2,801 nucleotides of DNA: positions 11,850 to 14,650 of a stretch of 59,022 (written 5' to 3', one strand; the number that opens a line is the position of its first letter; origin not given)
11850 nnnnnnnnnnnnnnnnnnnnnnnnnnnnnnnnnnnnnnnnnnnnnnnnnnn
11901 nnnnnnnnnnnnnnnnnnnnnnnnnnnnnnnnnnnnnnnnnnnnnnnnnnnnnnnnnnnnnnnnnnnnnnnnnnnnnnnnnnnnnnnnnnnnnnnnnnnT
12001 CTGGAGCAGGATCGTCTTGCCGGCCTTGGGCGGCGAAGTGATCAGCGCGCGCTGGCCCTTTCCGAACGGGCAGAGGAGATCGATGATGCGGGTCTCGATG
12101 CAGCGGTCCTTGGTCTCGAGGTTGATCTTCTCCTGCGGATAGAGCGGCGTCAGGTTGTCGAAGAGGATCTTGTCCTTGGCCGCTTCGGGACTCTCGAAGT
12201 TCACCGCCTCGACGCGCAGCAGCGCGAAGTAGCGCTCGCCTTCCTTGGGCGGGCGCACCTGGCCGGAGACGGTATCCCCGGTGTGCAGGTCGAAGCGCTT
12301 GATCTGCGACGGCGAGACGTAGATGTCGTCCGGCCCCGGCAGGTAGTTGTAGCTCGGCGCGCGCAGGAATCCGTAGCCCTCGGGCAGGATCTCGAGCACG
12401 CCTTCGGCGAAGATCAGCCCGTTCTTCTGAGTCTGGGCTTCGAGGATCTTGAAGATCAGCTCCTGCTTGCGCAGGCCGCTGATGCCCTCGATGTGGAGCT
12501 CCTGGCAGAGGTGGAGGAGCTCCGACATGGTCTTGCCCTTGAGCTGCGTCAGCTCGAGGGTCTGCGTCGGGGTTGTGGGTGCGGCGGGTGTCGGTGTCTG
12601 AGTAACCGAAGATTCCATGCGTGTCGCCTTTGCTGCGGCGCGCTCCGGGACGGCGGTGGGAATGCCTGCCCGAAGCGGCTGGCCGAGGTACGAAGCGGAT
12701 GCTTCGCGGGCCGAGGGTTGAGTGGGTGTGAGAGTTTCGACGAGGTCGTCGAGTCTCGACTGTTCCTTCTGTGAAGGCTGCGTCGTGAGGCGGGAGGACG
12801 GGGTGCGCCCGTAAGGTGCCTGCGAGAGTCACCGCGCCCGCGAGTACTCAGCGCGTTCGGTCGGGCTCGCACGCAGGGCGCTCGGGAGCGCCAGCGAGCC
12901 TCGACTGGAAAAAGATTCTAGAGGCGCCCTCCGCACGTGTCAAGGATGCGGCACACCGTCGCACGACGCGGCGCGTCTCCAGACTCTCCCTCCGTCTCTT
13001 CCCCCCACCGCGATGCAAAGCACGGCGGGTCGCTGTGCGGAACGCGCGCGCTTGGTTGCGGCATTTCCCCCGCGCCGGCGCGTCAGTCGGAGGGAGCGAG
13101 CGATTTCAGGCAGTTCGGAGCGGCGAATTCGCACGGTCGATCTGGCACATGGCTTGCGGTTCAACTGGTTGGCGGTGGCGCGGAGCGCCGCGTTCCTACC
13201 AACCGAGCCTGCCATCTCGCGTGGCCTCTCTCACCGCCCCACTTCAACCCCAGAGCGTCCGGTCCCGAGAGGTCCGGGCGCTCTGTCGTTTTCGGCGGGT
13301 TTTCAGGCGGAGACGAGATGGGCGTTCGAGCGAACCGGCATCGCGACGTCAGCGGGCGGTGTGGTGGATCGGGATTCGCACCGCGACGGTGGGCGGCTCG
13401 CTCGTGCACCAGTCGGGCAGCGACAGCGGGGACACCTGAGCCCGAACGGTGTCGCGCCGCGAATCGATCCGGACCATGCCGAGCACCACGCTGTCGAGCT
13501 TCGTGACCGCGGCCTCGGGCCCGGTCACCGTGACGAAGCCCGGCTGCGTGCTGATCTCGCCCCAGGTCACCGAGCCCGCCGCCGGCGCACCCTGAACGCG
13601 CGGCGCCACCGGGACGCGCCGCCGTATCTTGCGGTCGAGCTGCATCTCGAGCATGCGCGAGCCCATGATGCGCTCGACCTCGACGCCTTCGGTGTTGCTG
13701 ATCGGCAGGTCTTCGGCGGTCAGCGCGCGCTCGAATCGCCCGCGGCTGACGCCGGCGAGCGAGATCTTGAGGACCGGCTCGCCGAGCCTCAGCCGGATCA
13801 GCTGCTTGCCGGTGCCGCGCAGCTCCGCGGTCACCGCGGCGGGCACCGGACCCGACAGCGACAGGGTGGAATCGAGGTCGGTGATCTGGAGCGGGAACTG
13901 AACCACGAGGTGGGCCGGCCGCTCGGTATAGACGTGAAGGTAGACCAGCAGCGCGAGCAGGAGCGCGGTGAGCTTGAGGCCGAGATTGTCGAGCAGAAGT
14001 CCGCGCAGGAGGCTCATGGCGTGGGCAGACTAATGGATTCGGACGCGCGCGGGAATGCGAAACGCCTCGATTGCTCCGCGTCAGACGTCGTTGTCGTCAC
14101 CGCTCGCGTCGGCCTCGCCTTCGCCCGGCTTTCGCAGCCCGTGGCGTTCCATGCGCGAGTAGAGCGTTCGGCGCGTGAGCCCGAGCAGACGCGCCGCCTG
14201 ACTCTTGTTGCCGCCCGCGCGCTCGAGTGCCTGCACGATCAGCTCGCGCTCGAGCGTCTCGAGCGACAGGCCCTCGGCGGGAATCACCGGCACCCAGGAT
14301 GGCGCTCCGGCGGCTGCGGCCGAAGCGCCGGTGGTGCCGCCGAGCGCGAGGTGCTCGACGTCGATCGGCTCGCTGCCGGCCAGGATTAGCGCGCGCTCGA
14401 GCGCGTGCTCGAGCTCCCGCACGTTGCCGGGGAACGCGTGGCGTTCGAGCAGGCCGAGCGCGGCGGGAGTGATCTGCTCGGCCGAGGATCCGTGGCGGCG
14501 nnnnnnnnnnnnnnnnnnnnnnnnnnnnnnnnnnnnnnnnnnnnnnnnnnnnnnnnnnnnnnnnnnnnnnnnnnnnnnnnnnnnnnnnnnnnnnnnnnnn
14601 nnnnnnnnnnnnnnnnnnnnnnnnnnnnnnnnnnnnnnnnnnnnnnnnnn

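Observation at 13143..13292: Orphan sigma-54 promoter driving a ~125-nt terminator-capped non-coding transcript beside an NtrC-type two-component operon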

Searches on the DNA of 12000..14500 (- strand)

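Call 3: search_rna_families(source=window, start=12000, end=14500, threshold=evalue, max_evalue=1, show_alignments=3)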
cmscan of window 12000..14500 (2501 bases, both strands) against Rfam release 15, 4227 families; matches with E-value up to 1: 0.
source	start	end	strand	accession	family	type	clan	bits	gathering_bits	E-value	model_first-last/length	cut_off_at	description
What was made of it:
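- On Pxr sRNA family: No Rfam family matched at E <= 1 (call 3), and I did not verify whether Pxr is in Rfam 15.
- Closest known: Pxr sRNA with PxrK/PxrR. Different: The Rfam scan found nothing (call 3), and I did not check whether Rfam holds a Pxr model.
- Closest known: GlmY. Different: There is no Rfam match (call 3).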

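Call 29: build_rna_model(alignment_id=A3, structure=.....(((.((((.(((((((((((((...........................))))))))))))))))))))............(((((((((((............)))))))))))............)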
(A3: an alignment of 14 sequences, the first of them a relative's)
Model R1 built from alignment A3 (14 sequences, 132 columns); structure: as given.
model positions 123; base pairs 31; branch points 1; effective number of sequences 1.66; information 0.59 bits per position. Calibrated on 0.2 Mb of random sequence (short: E-values are rough).
structure used (alignment columns):
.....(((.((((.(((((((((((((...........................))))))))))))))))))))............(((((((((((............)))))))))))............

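Call 30: search_with_rna_model(model_id=R1, sources=[window, L001, L002, L003, L004, L005, L006, L007, L008, L009, L010, L011, L012, L013, L014, L015, L016, L017, L018, L019, L020, L021, L022, L023, L024, L025, L026, L027, L028, L029, L030, L031, L032, L033, L034, L035, L036, L037, L038, L039, L040, L041, L042, L043, L044, L045, L046, L047, L048, L049, L050, L051, L052, L053, L054, L055, L056, L057, L058, L059, L060, L061, L062, L063, L064, L065, L066, L067, L068, L069, L070, L071, L072, L073, L074, L075, L076, L077, L078, L079, L080], max_evalue=0.1, make_alignment=true)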
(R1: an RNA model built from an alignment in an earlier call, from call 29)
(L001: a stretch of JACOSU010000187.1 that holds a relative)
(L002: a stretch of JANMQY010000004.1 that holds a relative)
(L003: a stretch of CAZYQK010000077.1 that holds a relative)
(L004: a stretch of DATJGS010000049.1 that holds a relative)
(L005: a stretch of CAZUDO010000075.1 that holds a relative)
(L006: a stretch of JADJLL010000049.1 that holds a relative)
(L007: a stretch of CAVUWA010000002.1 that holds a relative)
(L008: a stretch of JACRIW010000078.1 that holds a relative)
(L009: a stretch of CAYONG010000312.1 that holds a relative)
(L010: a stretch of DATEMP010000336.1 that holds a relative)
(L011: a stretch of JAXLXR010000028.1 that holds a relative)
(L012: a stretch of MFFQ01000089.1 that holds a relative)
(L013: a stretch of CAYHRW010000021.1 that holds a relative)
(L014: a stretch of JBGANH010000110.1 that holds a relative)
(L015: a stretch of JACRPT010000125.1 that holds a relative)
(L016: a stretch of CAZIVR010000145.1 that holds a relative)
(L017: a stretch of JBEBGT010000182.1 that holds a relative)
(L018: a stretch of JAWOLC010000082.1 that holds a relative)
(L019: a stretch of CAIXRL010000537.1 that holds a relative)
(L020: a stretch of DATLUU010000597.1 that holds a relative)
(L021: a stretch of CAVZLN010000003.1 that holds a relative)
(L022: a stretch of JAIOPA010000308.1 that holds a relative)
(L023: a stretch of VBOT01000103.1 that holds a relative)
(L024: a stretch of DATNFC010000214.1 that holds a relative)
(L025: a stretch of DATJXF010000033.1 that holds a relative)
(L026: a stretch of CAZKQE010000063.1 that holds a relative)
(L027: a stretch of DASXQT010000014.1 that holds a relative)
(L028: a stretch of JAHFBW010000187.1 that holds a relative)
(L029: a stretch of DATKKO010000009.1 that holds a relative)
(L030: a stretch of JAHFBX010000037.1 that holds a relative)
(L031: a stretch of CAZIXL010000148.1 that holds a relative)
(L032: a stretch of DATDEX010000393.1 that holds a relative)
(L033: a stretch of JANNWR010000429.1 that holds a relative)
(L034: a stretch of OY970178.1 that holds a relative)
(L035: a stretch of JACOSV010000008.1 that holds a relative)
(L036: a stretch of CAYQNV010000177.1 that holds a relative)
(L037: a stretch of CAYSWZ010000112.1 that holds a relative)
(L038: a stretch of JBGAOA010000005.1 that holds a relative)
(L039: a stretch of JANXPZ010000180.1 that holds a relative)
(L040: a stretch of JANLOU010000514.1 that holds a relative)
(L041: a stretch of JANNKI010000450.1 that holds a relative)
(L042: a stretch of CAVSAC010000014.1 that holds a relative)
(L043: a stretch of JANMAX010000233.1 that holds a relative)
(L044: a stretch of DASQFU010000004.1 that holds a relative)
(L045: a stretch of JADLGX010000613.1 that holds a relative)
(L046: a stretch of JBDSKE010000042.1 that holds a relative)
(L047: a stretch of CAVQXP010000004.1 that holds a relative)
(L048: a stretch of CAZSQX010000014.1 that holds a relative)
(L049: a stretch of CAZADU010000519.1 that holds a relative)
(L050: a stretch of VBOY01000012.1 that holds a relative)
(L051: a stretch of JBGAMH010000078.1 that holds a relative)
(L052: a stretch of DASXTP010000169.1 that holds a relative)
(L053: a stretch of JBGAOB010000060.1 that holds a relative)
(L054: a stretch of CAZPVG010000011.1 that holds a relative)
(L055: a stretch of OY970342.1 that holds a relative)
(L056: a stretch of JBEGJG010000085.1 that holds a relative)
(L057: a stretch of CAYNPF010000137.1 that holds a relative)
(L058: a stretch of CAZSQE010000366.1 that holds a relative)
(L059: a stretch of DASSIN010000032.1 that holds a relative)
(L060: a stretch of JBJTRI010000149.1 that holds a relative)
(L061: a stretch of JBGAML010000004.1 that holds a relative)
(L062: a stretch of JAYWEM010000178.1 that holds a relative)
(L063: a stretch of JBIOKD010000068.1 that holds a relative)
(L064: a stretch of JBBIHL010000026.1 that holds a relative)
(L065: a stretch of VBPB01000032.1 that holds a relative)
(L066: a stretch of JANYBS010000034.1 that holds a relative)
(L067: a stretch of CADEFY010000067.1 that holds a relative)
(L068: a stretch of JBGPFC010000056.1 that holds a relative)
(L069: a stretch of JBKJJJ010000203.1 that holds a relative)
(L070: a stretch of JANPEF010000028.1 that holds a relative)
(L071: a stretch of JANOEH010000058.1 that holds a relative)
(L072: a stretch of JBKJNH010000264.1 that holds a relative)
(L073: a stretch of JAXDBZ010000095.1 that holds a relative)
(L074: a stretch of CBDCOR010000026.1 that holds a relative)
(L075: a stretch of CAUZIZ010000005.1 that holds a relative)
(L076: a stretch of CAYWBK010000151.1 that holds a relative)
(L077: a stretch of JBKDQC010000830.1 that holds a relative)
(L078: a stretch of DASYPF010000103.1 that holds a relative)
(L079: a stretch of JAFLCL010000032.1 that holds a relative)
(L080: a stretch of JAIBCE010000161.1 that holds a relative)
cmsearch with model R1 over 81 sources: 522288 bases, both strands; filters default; matches with E-value up to 0.1: 45.
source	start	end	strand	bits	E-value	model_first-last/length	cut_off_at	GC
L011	3222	3344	-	124.1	7.6e-17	1-123/123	no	0.73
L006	5668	5791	-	122.4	1.4e-16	1-123/123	no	0.73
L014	4861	4984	-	117.3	8.7e-16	1-123/123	no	0.75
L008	5659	5782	-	114.4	2.5e-15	1-123/123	no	0.73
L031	3604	3728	-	107.5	3e-14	1-123/123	no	0.74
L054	5616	5740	-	104.1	1e-13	1-123/123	no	0.76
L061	3696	3817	-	98.7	6.8e-13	1-123/123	no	0.75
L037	3694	3816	-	90.1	1.5e-11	1-123/123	no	0.76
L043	5315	5435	-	89.7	1.7e-11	1-123/123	no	0.72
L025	4923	5045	-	88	3.2e-11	1-123/123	no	0.8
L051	4566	4683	-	85.8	6.9e-11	1-123/123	no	0.75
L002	3704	3826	-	82.8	2e-10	1-123/123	no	0.68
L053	3698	3815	-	82.6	2.2e-10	1-123/123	no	0.76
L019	3704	3825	-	82.5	2.2e-10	1-123/123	no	0.79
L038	3666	3788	-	81.9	2.8e-10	1-123/123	no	0.75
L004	3679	3805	-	76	2.3e-09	1-123/123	no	0.69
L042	3671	3799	-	74.1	4.4e-09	1-123/123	no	0.73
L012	3801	3931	-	73.2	6.2e-09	1-123/123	no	0.68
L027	3697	3825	-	68.5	3.3e-08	1-123/123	no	0.71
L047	3709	3829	-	68.2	3.7e-08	1-123/123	no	0.71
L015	3766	3890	-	68.1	3.9e-08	1-123/123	no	0.74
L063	3801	3915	-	62.9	2.4e-07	1-123/123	no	0.78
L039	3674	3797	-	62.9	2.5e-07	1-123/123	no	0.73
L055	3917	4042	+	62.8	2.6e-07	1-123/123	no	0.69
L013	3677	3801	-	62.3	3e-07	1-123/123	no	0.74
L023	3697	3823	-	61.7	3.8e-07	1-123/123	no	0.7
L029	3761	3882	-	61.5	4.1e-07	1-123/123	no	0.7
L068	3716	3833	-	60.8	5.2e-07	1-123/123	no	0.7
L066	5613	5730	-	60.3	6.1e-07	1-123/123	no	0.72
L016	3759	3891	-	59.5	8.4e-07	1-123/123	no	0.77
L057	3695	3820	-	59.2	9.1e-07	1-123/123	no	0.74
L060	5121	5237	-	58.4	1.2e-06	1-123/123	no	0.72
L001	6135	6260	-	58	1.4e-06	1-123/123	no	0.67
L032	3931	4052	-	57.3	1.8e-06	1-123/123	no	0.75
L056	2123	2239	-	55.4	3.6e-06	1-123/123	no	0.71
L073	2503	2627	-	55.3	3.7e-06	1-123/123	no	0.74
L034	3683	3803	-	50.9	1.8e-05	1-123/123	no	0.78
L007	3700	3827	-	48.4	4.4e-05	1-123/123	no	0.65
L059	6494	6610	-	46.7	8e-05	1-123/123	no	0.75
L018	3692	3815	-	44.6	0.00017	1-123/123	no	0.79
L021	3674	3803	-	43.4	0.00026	1-123/123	no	0.75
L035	3978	4105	-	35.9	0.0039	1-123/123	no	0.76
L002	3673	3753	+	27.3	0.083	1-123/123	no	0.73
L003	3682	3756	+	26.9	0.096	1-123/123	no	0.75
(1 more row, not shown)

Alignment A4: 45 matches aligned to the model, 178 columns, each read 5' to 3' on its own strand. Consensus structure (alignment columns), stored with it:
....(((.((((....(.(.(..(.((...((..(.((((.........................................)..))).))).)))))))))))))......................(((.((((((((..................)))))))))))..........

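Call 37: search_with_rna_model(model_id=R1, sources=[L081, L082, L083, L084, L085, L086, L087, L088, L089, L090, L091, L092, L093, L094, L095, L096, L097, L098, L099, L100, L101, L102, L103, L104, L105, L106, L107, L108, L109, L110, L111, L112, L113, L114, L115, L116, L117, L118, L119, L120, L121, L122, L123, L124, L125, L126, L127, L128, L129, L130, L131, L132, L133, L134, L135, L136, L137, L138, L139, L140, L141, L142, L143, L144, L145, L146, L147, L148, L149, L150, L151, L152, L153, L154, L155, L156, L157, L158, L159, L160], max_evalue=0.01)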
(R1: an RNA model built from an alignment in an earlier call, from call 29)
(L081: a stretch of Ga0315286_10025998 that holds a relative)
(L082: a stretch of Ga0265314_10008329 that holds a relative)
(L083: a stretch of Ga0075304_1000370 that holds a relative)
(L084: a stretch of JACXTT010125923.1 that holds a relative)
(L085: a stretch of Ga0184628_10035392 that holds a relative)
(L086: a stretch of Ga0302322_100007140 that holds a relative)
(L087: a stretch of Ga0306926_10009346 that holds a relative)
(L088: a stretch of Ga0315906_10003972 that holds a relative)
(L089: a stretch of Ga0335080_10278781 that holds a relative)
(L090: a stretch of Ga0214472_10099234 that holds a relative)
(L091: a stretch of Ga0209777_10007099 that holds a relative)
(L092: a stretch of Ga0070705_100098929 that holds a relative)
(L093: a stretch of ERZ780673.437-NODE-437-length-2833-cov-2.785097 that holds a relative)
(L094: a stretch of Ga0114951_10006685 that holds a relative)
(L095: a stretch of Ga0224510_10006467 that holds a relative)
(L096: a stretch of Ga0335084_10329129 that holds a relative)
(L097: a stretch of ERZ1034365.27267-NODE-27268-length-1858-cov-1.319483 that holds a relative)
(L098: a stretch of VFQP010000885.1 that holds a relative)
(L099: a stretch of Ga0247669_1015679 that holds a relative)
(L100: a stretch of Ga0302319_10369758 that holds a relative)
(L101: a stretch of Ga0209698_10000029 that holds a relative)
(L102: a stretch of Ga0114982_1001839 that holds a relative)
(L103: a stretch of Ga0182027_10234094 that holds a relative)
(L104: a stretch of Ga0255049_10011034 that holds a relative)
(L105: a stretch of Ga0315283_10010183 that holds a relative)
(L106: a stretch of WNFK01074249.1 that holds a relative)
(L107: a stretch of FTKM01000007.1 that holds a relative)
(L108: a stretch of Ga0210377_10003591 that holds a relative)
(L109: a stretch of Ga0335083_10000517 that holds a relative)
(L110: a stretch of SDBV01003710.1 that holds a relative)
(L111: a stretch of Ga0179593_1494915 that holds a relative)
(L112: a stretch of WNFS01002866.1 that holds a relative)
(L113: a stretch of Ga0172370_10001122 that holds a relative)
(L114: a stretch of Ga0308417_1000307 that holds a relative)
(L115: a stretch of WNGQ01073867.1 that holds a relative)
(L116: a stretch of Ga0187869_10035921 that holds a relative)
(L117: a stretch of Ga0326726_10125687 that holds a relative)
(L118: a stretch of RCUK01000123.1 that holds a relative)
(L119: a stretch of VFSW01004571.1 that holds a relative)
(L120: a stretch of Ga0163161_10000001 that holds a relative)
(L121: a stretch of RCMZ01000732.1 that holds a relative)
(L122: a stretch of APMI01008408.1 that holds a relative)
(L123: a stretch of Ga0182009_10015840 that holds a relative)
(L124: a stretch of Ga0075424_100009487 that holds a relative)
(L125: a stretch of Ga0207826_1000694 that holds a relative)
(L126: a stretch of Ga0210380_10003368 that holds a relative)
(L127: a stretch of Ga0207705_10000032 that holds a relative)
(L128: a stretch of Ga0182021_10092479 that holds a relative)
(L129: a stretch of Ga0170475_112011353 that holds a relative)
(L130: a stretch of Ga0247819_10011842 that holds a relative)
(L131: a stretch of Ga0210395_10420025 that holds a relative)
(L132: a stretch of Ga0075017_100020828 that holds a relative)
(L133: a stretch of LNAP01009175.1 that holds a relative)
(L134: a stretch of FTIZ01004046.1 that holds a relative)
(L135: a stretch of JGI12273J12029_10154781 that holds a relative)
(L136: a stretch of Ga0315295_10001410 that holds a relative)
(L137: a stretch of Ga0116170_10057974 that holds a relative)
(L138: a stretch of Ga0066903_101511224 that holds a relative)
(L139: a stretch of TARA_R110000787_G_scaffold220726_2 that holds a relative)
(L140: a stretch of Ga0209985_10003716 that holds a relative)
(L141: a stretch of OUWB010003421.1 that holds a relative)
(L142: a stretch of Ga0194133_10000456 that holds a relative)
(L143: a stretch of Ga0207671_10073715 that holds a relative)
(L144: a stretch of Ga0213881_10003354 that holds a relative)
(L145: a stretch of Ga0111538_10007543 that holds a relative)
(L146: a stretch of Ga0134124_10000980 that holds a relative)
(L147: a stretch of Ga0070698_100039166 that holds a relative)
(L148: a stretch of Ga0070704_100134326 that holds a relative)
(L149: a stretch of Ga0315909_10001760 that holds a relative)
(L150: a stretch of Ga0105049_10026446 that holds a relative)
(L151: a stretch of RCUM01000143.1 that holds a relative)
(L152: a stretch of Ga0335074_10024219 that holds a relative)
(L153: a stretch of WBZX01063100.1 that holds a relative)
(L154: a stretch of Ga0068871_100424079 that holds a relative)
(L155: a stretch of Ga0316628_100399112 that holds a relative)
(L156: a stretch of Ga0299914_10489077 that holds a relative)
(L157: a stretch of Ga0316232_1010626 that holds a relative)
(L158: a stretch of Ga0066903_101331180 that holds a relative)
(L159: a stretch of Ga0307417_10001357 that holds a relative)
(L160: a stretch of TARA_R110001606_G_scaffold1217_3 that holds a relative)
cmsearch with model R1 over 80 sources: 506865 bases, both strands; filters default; matches with E-value up to 0.01: 27.
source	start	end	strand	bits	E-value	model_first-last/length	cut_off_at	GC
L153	854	977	-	120.8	2.4e-16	1-123/123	no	0.73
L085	155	280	+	103.4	1.2e-13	1-123/123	no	0.72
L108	2057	2182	+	102.8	1.5e-13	1-123/123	no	0.68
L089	450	573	+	98.8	6.3e-13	1-123/123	no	0.77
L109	6190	6312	-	88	3.1e-11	1-123/123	no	0.8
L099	758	886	-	85.1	8.7e-11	1-123/123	no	0.7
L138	939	1055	-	83.9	1.3e-10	1-123/123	no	0.71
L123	443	570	+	82.6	2.1e-10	1-123/123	no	0.7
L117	1880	2002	-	82.1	2.5e-10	1-123/123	no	0.78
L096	143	272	+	77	1.5e-09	1-123/123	no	0.72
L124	4856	4982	+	71.4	1.1e-08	1-123/123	no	0.67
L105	8455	8578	-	69.7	2.1e-08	1-123/123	no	0.7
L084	561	686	-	69.5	2.3e-08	1-123/123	no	0.68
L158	631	758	-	67.1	5.4e-08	1-123/123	no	0.69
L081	2024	2147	-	62.3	2.9e-07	1-123/123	no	0.74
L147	1501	1627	+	61.8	3.6e-07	1-123/123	no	0.69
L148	448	574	+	61.5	3.9e-07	1-123/123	no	0.68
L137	294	419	-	60.5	5.6e-07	1-123/123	no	0.74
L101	3260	3389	+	60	6.8e-07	1-123/123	no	0.68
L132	3989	4118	+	60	6.8e-07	1-123/123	no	0.68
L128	1366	1490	+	59.3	8.5e-07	1-123/123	no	0.72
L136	1118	1236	+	58.4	1.2e-06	1-123/123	no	0.73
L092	1401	1529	-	57.9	1.4e-06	1-123/123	no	0.68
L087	2275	2404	+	50.1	2.3e-05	1-123/123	no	0.68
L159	2257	2388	+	48.2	4.6e-05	1-123/123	no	0.69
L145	9225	9340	+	42.1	0.00041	1-123/123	no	0.68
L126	6167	6271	-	41.7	0.00047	1-123/123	no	0.66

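Call 48: search_with_rna_model(model_id=R1, sources=[L161, L162, L163, L164, L165, L166, L167, L168, L169, L170, L171, L172, L173, L174, L175, L176, L177, L178, L179, L180, L181, L182, L183, L184, L185, L186, L187, L188, L189, L190, L191, L192, L193, L194, L195, L196, L197, L198, L199], max_evalue=0.01)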
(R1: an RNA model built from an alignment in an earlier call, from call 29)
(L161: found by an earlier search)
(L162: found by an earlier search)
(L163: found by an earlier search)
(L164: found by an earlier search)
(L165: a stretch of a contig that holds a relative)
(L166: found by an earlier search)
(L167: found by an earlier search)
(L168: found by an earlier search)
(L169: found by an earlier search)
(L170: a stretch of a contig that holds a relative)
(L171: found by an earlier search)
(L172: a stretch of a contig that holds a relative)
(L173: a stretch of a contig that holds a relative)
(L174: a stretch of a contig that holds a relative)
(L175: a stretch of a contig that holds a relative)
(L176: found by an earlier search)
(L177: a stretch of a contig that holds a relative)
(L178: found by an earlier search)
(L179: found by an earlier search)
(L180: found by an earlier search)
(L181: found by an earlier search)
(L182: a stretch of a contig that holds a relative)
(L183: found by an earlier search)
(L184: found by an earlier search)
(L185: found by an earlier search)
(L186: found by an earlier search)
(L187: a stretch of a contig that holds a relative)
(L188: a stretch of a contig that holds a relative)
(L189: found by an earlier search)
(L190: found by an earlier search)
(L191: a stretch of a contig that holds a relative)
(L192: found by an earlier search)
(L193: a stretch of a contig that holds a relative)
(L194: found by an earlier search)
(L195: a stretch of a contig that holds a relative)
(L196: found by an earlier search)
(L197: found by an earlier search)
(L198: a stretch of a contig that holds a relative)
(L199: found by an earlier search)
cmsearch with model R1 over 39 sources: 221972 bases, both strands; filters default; matches with E-value up to 0.01: 14.
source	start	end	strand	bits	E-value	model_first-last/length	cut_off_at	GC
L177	38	163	+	89.6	7.5e-12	1-123/123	no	0.69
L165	8537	8660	+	78.5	4e-10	1-123/123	no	0.75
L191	771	897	-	76.4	8.3e-10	1-123/123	no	0.7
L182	1177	1307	-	73.2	2.6e-09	1-123/123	no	0.68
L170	1956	2082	-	71.4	5e-09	1-123/123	no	0.67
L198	350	472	+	67.5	2e-08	1-123/123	no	0.68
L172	292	421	+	64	7.1e-08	1-123/123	no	0.75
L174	12855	12979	-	62.3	1.3e-07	1-123/123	no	0.74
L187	6281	6404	-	62.3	1.3e-07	1-123/123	no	0.74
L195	1969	2097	-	61.5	1.7e-07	1-123/123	no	0.75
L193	371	494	+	60.1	2.9e-07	1-123/123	no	0.73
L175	2609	2732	+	55.7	1.4e-06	1-123/123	no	0.74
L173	1960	2083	-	55.6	1.4e-06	1-123/123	no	0.76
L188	2322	2445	+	43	0.00013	1-123/123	no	0.73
